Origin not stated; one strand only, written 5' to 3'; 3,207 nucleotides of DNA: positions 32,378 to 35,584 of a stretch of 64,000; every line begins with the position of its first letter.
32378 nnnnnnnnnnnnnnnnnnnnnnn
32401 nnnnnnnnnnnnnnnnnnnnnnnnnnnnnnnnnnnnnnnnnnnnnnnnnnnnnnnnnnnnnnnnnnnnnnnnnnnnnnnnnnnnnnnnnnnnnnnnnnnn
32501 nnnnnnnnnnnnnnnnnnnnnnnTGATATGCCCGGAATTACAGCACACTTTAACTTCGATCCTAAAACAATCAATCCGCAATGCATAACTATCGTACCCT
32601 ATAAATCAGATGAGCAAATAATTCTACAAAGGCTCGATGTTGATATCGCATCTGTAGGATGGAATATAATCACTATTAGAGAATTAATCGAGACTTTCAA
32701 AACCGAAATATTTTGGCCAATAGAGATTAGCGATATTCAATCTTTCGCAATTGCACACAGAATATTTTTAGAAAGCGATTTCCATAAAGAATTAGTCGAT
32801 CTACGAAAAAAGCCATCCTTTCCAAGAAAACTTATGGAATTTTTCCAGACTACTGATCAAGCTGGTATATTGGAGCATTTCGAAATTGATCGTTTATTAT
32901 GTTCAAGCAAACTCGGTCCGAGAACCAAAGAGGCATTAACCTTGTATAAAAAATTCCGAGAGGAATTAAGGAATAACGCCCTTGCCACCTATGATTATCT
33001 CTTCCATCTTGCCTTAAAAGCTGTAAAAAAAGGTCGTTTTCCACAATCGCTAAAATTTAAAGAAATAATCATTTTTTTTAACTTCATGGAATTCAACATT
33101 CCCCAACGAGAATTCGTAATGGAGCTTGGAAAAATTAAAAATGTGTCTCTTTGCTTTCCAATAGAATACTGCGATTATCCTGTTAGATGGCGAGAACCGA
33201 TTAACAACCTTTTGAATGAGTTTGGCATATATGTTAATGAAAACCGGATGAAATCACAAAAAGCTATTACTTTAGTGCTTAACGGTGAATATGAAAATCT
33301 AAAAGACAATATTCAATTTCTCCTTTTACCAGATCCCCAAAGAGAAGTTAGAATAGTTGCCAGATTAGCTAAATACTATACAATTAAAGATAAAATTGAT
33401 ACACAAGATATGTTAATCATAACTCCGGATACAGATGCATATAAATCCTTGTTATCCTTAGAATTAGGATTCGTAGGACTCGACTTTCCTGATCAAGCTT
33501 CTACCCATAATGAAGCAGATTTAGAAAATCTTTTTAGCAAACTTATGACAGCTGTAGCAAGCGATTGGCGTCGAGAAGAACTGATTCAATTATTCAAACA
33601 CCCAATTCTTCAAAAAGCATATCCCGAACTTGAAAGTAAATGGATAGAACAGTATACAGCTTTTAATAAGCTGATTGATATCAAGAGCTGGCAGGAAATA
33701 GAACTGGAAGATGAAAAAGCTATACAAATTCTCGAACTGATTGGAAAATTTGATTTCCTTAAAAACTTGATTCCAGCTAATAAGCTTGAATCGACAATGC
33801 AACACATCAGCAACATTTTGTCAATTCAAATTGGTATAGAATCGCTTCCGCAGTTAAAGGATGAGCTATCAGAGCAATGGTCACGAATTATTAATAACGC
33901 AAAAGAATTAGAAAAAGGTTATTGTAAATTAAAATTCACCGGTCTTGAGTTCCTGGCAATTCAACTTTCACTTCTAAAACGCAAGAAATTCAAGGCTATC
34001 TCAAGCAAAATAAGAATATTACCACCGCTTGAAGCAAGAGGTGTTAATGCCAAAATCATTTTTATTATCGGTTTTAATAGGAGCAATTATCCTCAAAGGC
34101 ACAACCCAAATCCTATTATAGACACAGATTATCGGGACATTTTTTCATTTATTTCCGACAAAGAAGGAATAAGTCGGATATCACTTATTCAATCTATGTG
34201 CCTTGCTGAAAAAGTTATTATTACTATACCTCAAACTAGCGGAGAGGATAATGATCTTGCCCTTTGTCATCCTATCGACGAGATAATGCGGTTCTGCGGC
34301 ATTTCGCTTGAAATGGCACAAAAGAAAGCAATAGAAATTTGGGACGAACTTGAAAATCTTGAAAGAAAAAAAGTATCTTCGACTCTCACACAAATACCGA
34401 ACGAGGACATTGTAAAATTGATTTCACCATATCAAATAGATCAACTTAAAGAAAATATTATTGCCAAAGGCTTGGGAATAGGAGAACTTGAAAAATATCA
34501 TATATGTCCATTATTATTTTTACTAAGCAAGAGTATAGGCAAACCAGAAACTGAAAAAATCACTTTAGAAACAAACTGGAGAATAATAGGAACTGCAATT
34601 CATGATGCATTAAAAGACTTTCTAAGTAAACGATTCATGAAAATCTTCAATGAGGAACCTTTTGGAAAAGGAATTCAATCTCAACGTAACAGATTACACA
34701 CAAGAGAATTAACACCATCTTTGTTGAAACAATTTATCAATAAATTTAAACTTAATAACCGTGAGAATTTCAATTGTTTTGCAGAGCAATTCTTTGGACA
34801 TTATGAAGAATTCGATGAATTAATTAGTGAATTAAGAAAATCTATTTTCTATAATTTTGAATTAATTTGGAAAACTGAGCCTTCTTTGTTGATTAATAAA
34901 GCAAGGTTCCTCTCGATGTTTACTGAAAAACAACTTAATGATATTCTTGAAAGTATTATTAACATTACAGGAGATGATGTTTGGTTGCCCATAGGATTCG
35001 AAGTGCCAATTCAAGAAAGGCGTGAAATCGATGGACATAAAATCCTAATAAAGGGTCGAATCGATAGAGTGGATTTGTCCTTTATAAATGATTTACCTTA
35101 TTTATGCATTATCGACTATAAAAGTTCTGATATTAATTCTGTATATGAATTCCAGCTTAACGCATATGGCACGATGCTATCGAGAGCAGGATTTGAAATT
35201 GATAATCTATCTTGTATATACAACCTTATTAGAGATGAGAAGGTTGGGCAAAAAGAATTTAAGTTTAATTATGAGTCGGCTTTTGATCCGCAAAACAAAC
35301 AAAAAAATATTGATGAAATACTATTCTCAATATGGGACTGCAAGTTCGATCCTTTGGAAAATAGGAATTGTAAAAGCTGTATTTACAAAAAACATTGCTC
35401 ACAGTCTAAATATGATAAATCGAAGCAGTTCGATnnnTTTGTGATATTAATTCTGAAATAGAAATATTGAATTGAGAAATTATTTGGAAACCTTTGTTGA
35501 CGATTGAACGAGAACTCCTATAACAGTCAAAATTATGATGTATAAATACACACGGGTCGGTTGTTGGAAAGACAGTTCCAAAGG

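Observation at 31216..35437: Candidate two-gene module: the Nudix-TrmI fusion translationally coupled to the AddB-like nuclease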

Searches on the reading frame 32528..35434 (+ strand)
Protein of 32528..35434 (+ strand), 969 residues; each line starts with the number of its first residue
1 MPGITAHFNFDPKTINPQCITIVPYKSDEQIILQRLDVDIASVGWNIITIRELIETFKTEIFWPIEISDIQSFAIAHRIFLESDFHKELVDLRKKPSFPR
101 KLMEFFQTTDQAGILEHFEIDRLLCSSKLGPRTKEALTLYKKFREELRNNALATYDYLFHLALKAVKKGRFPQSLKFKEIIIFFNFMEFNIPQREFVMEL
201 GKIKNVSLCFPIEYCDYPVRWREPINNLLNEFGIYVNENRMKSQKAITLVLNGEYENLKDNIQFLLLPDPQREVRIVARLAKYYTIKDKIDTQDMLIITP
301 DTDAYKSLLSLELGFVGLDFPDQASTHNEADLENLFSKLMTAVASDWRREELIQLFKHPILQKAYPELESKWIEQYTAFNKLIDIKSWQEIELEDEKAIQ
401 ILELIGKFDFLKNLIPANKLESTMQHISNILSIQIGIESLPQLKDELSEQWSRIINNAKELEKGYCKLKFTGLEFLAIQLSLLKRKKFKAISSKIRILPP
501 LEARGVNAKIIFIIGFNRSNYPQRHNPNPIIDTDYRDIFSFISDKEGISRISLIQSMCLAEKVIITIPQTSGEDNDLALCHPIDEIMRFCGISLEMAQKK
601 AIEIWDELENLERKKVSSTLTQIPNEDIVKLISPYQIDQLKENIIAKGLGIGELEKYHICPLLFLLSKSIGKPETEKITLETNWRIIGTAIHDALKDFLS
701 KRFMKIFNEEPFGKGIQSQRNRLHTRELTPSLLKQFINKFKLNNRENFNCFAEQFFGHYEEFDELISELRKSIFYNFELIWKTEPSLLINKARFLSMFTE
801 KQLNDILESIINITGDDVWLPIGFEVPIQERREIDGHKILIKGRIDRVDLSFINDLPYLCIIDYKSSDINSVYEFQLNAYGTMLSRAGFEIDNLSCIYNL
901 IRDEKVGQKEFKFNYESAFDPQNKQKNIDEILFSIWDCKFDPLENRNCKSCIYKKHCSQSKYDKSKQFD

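Call 3: search_protein_families(library=pfam, proteins=[window:32528-35434:+], max_evalue=0.01)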
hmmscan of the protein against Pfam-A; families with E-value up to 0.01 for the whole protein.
window:32528-35434:+ (969 aa): 1 family
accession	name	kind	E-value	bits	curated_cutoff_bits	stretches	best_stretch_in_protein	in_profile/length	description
PF12705.13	PDDEXK_1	-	4.3e-20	73.1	22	1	653-957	6-246/247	PD-(D/E)XK nuclease superfamily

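Call 4: search_protein_families(library=ncbifam, proteins=[window:32528-35434:+], max_evalue=0.01)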
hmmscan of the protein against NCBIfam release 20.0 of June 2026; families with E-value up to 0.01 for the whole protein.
window:32528-35434:+ (969 aa): 4 families
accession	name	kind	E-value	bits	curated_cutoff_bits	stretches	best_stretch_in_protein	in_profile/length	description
TIGR02773.1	addB_Gpos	equivalog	1.4e-08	32.9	903.7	1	835-869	928-962/1159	helicase-exonuclease AddAB subunit AddB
TIGR03623.1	TIGR03623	subfamily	6.3e-05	21.4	299.6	0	449-531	415-497/876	probable DNA repair protein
TIGR00372.1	cas4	equivalog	0.00067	19.5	65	0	824-958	51-179/180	CRISPR-associated protein Cas4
TIGR02786.1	addB_alphas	equivalog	0.0081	14.3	486.5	0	459-531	571-646/1024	double-strand break repair protein AddB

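Call 7: find_homologous_proteins(query=window:32528-35434:+)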
Query window:32528-35434:+ (969 aa): 1 proteins with E <= 0.001 among 8000 candidates.
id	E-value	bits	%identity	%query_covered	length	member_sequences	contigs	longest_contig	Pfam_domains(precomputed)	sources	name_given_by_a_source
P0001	0.0e+0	2196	100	100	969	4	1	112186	PF12705.14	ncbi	-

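Call 9: list_cluster_members(proteins=[window:32528-35434:+, window:31216-32523:+])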
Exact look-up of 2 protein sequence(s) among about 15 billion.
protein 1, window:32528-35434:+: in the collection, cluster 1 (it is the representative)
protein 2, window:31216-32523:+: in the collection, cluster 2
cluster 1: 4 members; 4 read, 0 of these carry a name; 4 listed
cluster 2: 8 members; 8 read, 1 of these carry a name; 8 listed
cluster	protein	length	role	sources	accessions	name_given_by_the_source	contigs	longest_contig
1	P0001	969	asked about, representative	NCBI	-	-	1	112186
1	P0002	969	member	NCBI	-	-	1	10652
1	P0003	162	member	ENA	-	-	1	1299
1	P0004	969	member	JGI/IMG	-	-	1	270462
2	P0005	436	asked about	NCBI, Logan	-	-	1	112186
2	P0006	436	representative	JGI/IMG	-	tRNA (adenine57-N1/adenine58-N1)-methyltransferase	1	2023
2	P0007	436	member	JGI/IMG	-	-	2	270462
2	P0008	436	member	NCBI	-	-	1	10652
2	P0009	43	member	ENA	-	-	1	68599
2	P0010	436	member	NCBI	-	-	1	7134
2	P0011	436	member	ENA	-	-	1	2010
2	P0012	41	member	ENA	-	-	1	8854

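Call 22: search_solved_structures(query=window:32528-35434:+, max_evalue=1)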
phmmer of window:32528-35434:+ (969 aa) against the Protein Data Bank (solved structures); distinct sequences matched with E-value up to 1: 0.

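Call 24: search_protein_representatives(protein=window:32528-35434:+)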
Query: 969 residues. Proteins with E-value up to 0.001 (for the whole library): 23; up to 1e-10: 8; up to 1e-30: 7. The best 23 are listed.
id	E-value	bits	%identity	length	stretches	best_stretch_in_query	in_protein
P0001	0.0e+00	2195.5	100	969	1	1-969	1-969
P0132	1.5e-97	344.4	31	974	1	16-958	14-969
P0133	1.1e-90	321.8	29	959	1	18-958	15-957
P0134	6.4e-80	286.1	27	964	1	15-959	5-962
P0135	8.9e-79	282.3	32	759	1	18-707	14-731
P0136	2.2e-54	201.6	27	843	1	3-799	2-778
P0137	1.9e-43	165.4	30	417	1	15-391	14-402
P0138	5.8e-26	107.5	29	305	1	253-525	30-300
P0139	1.1e-10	56.9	26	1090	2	97-360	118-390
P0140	1.7e-10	56.3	33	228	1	751-963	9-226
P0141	2.6e-09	52.4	31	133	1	11-120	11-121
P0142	3.8e-07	45.2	26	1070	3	100-329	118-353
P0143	6.6e-07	44.4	25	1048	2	131-538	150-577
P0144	1.5e-06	43.2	28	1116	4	258-351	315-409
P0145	2.8e-06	42.3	29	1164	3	766-867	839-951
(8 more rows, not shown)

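Call 25: find_encoding_contigs(protein=P0132, flank=10000, max_places=3)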
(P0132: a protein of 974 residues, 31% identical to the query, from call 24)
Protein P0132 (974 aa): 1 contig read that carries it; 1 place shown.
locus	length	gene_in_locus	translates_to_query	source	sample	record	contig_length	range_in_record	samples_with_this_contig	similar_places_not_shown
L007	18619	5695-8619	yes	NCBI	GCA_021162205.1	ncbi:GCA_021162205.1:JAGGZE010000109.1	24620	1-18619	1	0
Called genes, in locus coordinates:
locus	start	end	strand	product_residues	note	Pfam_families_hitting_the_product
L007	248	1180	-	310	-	PF19572:PorV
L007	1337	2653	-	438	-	PF01565:FAD_binding_4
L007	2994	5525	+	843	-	PF00069:Pkinase, PF03109:ABC1 (faint), PF07714:PK_Tyr_Ser-Thr, PF07719:TPR_2 (faint), PF13371:TPR_9 (faint), PF25199:nSTAND_NTPase5 (weak), PF13414:TPR_11 (weak), PF00515:TPR_1 (weak), +5 more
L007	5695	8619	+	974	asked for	PF12705:PDDEXK_1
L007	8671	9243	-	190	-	PF01327:Pep_deformylase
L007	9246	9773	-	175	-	PF13453:Zn_ribbon_TFIIB, PF26788:DUF8260 (faint), PF13453:Zn_ribbon_TFIIB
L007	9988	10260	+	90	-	PF15970:HicB-like_2 (weak)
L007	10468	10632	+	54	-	-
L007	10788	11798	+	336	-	PF00890:FAD_binding_2 (weak), PF01134:GIDA (faint), PF01266:DAO (faint), PF01494:FAD_binding_3 (faint), PF07992:Pyr_redox_2, PF12831:FAD_oxidored (weak), PF13738:Pyr_redox_3, PF00070:Pyr_redox, +3 more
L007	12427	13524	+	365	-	PF00478:IMPDH (faint), PF03060:NMO, PF01645:Glu_synthase (weak), PF01180:DHO_dh (weak)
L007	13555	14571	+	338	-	-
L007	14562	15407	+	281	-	PF07722:Peptidase_C26, PF00117:GATase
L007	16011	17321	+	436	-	PF00152:tRNA-synt_2 (faint), PF13393:tRNA-synt_His, PF00587:tRNA-synt_2b (weak), PF03129:HGTP_anticodon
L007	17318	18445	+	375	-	PF03417:AAT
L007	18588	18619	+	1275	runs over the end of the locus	PF07484:Collar, PF21939:Gp10_C (weak)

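Call 26: find_encoding_contigs(protein=P0134, flank=10000, max_places=3)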
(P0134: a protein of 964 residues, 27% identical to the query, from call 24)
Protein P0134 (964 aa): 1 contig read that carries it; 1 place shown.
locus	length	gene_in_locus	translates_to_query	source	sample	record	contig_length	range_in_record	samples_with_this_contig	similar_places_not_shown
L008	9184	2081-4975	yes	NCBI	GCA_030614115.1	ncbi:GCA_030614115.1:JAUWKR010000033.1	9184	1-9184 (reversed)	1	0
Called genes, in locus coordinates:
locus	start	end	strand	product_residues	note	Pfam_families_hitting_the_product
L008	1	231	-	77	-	?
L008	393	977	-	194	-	PF01569:PAP2, PF14378:PAP2_3 (weak)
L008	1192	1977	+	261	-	PF01135:PCMT, PF08704:GCD14, PF01596:Methyltransf_3 (weak), PF13847:Methyltransf_31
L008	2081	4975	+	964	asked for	PF12705:PDDEXK_1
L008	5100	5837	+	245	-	PF02397:Bac_transf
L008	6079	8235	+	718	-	PF09822:ABC_transp_aux (weak)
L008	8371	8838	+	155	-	PF02075:RuvC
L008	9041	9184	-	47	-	?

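Call 31: find_related_loci(query=A2, collection=genome_contigs, flank=8000)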
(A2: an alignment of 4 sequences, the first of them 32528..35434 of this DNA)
Query A2 (969 aa) in genome_contigs; peptide patterns used: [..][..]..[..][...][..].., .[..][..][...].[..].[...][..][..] (x = any residue, [..] = any of these).
44 stretches matched a pattern; 5 encode a relative of the query (tblastn E <= 1e-3); 5 distinct loci.
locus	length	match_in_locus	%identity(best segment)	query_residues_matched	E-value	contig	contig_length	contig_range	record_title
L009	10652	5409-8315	92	1-969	0e+0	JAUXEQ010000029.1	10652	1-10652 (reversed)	MAG: bacterium isolate CSMAG_2881 CSMAG_2881_k117_7877422_length_10652_cov_9.9624, whole genome shotgun sequence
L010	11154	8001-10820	27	22-959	1e-103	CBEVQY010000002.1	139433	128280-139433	MAG TPA_asm: uncultured bacterium isolate SRR24791474_binner12_Refined_38 genome assembly, contig: ERZ25515408.29, whole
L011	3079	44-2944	28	4-958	1e-104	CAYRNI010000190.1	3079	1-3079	MAG TPA_asm: uncultured bacterium isolate binchicken_co357_32 genome assembly, contig: NODE_19612_length_3079_cov_10.159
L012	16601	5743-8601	30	19-958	2e-104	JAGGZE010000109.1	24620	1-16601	MAG: bacterium isolate AUK196 PB_MBMC_150_c_000000000126, whole genome shotgun sequence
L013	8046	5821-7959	30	22-706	4e-85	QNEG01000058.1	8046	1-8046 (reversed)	MAG: bacterium isolate B30_G16 B30_Guay16_scaffold_07893, whole genome shotgun sequence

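Call 35: find_related_loci(query=A2, collection=metagenome_contigs, flank=8000)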
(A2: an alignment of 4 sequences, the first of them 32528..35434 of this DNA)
Query A2 (969 aa) in metagenome_contigs; peptide patterns used: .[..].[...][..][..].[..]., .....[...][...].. (x = any residue, [..] = any of these).
296 stretches matched a pattern; 3 encode a relative of the query (tblastn E <= 1e-3); 3 distinct loci.
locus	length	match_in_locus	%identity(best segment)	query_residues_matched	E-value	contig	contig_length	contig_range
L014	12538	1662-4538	27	12-957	2e-86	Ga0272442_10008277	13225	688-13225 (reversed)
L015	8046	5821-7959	30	22-706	2e-85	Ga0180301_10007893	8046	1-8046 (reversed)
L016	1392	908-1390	29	16-176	1e-17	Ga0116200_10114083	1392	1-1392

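Call 39: search_protein_families(library=pfam, proteins=[L013:3651-4964:+, L013:4974-5756:+, L014:770-1552:+, L014:260-562:+, L014:4652-5134:+, L014:5202-5654:+, L013:2745-3311:+, L014:6563-8989:+, L014:5246-6448:-], max_evalue=0.0001)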
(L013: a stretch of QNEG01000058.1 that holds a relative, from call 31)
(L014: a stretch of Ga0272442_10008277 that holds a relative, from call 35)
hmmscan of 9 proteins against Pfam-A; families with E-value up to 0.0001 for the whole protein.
L013:3651-4964:+ (438 aa): 1 family
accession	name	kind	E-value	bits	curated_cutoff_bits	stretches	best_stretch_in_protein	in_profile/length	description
PF01964.24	ThiC_Rad_SAM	-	1.9e-192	640.1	25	1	9-430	1-419/420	Radical SAM ThiC family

L013:4974-5756:+ (261 aa): 4 families
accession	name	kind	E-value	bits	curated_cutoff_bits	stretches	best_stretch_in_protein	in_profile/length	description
PF08704.16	GCD14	-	8.4e-26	91.6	26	1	77-234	18-179/247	tRNA methyltransferase complex GCD14 subunit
PF01135.25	PCMT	-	1.8e-16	61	20.3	1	65-211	39-185/210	Protein-L-isoaspartate(D-aspartate) O-methyltransferase (PCMT)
PF13578.12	Methyltransf_24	-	1e-06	30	26.3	1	105-198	2-102/105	Methyltransferase domain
PF13847.12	Methyltransf_31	-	1e-06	29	27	1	98-175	2-81/145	Methyltransferase domain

L014:770-1552:+ (261 aa): 7 families
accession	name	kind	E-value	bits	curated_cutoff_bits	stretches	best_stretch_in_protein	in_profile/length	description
PF08704.16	GCD14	-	3.9e-23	82.8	26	1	77-244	18-189/247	tRNA methyltransferase complex GCD14 subunit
PF01135.25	PCMT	-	2.6e-14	54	20.3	1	66-208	40-182/210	Protein-L-isoaspartate(D-aspartate) O-methyltransferase (PCMT)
PF13847.12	Methyltransf_31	-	7.9e-10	39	27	1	98-175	2-81/145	Methyltransferase domain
PF01596.23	Methyltransf_3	-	2.6e-07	30.6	22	1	83-175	28-127/204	O-methyltransferase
PF13578.12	Methyltransf_24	-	1.2e-05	26.5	26.3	1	105-177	2-77/105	Methyltransferase domain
PF13649.12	Methyltransf_25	-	2.7e-05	25.2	27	1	103-174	1-70/97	Methyltransferase domain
PF05175.20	MTS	-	8.5e-05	22.7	23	0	87-171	17-101/170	Methyltransferase small domain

L014:260-562:+ (101 aa): 1 family
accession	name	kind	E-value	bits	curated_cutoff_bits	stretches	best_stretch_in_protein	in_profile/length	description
PF20678.2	HV_Gp350_C-term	-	7.8e-05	22.2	26.4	1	10-79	93-162/442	Herpesvirus Envelope glycoprotein GP350 C-terminal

L014:4652-5134:+ (161 aa): 1 family
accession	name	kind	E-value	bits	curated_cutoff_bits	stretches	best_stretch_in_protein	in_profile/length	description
PF12690.13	BsuPI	-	6.9e-08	32.8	22.9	1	49-150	3-100/101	Intracellular proteinase inhibitor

L014:5202-5654:+ (151 aa): 0 families

L013:2745-3311:+ (189 aa): 0 families

L014:6563-8989:+ (809 aa): 6 families
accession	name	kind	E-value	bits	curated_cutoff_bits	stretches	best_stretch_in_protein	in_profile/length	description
PF17764.6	PriA_3primeBD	-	5.1e-28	97.2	22.7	1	17-114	1-96/96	3'DNA-binding domain (3'BD)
PF00270.35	DEAD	-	1.5e-17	64.3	26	1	283-445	4-163/167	DEAD/DEAH box helicase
PF18074.6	PriA_C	-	6.4e-16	59.4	26.9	1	715-805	1-95/95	Primosomal protein N C-terminal domain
PF04851.21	ResIII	-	3.5e-15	56.7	22.5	1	279-442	4-163/164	Type III restriction enzyme, res subunit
PF00271.37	Helicase_C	-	1.9e-11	44.6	23.5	1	602-670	52-108/110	Helicase conserved C-terminal domain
PF18319.7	Zn_ribbon_PriA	-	2.4e-09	37.4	26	1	528-554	1-27/27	PriA DNA helicase Cys-rich region (CRR) domain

L014:5246-6448:- (400 aa): 1 family
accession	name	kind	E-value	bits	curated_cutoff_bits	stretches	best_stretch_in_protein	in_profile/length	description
PF01743.26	PolyA_pol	-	3.8e-24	85.9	23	1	32-151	1-126/126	Poly A polymerase head domain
